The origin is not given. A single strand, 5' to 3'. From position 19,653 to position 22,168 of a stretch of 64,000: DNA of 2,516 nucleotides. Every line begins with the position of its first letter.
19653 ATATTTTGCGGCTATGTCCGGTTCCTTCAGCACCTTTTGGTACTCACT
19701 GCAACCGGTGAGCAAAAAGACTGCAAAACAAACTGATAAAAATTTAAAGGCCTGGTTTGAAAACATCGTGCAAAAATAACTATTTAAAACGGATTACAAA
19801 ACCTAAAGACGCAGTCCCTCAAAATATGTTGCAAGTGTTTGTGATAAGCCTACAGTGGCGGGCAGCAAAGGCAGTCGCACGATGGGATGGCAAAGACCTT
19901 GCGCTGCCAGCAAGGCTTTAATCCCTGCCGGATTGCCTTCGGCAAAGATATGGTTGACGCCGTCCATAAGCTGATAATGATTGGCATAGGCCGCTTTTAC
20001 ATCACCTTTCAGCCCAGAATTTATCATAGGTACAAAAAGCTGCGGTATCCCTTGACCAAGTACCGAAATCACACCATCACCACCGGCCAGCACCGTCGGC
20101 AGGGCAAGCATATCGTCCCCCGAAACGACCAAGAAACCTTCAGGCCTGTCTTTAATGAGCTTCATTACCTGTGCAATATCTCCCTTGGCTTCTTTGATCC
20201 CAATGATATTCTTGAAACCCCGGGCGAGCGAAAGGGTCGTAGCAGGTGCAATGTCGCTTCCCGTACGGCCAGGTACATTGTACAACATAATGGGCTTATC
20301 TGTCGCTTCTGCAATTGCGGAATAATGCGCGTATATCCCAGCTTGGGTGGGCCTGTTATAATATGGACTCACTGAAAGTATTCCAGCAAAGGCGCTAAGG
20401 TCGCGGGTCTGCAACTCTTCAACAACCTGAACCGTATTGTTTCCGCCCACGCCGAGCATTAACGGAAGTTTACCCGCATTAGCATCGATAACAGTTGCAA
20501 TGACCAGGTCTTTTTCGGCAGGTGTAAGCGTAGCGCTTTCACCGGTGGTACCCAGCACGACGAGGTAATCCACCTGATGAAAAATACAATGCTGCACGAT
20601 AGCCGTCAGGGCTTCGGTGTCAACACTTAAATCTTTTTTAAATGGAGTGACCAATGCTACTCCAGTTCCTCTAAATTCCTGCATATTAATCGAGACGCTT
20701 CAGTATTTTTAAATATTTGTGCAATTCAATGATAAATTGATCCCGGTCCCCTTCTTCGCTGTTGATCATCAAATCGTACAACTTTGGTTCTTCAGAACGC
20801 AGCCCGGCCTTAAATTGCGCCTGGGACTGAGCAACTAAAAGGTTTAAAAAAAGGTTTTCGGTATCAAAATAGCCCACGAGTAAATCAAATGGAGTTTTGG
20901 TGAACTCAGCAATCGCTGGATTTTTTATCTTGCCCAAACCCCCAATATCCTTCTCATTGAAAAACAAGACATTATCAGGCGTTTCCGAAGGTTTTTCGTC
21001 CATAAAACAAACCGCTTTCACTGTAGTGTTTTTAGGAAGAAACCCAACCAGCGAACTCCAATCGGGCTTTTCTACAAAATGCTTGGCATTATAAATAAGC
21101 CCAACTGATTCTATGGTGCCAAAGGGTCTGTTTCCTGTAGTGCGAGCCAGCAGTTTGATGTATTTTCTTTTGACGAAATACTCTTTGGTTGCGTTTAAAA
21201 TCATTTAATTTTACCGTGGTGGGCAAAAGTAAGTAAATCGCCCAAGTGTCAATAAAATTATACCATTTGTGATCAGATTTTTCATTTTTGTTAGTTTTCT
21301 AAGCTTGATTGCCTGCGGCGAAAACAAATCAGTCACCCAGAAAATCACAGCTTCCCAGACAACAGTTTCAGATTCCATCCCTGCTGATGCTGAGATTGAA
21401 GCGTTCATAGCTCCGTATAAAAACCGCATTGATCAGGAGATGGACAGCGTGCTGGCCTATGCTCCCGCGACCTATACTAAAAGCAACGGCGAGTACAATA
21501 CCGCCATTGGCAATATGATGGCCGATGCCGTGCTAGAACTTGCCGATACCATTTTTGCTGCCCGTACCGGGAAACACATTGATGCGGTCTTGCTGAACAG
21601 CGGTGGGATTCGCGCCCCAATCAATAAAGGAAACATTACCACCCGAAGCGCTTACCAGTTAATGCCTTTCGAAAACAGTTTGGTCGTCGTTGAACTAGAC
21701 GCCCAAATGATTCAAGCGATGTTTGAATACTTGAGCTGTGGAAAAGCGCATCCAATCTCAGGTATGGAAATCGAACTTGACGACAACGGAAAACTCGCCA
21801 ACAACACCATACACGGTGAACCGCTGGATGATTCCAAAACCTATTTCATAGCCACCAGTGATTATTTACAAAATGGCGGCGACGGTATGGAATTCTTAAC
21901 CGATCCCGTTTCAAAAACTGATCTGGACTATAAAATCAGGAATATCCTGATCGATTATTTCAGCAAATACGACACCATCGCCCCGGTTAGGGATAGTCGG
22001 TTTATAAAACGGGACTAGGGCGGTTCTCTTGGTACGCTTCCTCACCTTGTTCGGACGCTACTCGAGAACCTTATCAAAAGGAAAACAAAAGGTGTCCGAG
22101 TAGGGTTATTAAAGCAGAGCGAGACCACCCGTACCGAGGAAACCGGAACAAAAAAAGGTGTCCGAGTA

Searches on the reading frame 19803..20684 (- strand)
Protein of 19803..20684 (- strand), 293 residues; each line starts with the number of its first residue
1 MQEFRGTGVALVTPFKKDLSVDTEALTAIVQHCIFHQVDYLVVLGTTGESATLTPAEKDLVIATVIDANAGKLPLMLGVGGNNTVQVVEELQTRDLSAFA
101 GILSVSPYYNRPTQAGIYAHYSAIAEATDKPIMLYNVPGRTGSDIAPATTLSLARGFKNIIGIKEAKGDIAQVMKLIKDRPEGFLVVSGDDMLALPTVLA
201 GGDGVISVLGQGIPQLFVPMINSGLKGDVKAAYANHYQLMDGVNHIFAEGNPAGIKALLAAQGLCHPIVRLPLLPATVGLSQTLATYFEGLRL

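Call 7: search_protein_families(library=pfam, proteins=[window:19803-20684:-], max_evalue=0.01)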
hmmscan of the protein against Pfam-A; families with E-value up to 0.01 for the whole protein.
window:19803-20684:- (293 aa): 1 family
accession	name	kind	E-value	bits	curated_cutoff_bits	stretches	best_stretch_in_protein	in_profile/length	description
PF00701.28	DHDPS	-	6.9e-71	238.8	22.1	1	4-281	2-279/289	Dihydrodipicolinate synthetase family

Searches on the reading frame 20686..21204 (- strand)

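Call 7: search_protein_families(library=pfam, proteins=[window:20686-21204:-], max_evalue=0.01)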
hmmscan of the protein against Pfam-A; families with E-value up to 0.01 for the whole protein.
window:20686-21204:- (172 aa): 1 family
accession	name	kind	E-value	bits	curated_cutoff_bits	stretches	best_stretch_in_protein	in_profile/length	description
PF21857.2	DUF6913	-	1.1e-41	142.9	27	1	7-168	1-166/166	Family of unknown function (DUF6913)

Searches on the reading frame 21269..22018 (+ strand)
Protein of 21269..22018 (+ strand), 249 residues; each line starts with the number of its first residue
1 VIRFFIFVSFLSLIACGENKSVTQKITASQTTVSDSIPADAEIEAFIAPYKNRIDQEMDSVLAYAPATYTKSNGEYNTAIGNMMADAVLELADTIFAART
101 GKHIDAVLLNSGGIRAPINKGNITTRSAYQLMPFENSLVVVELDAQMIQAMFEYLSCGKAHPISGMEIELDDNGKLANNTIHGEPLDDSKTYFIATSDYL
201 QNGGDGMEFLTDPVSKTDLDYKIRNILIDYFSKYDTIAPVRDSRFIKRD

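Call 7: search_protein_families(library=pfam, proteins=[window:21269-22018:+], max_evalue=0.01)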
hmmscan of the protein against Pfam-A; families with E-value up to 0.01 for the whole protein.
window:21269-22018:+ (249 aa): 2 families
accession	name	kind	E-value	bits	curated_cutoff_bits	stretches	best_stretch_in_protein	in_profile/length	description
PF02872.23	5_nucleotid_C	-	3.1e-25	89.5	23.6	1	74-211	18-157/158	5'-nucleotidase, C-terminal domain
PF21953.1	NadN_nucleosid_C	-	2.3e-06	28.1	27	1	77-159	12-93/199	NAD nucleotidase, C-terminal domain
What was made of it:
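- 21269..22018 (+): 5'-nucleotidase C-terminal-domain gene (nucC), the conserved upstream partner of MPE. Pfam PF02872, E = 3.1e-25 (call 7).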
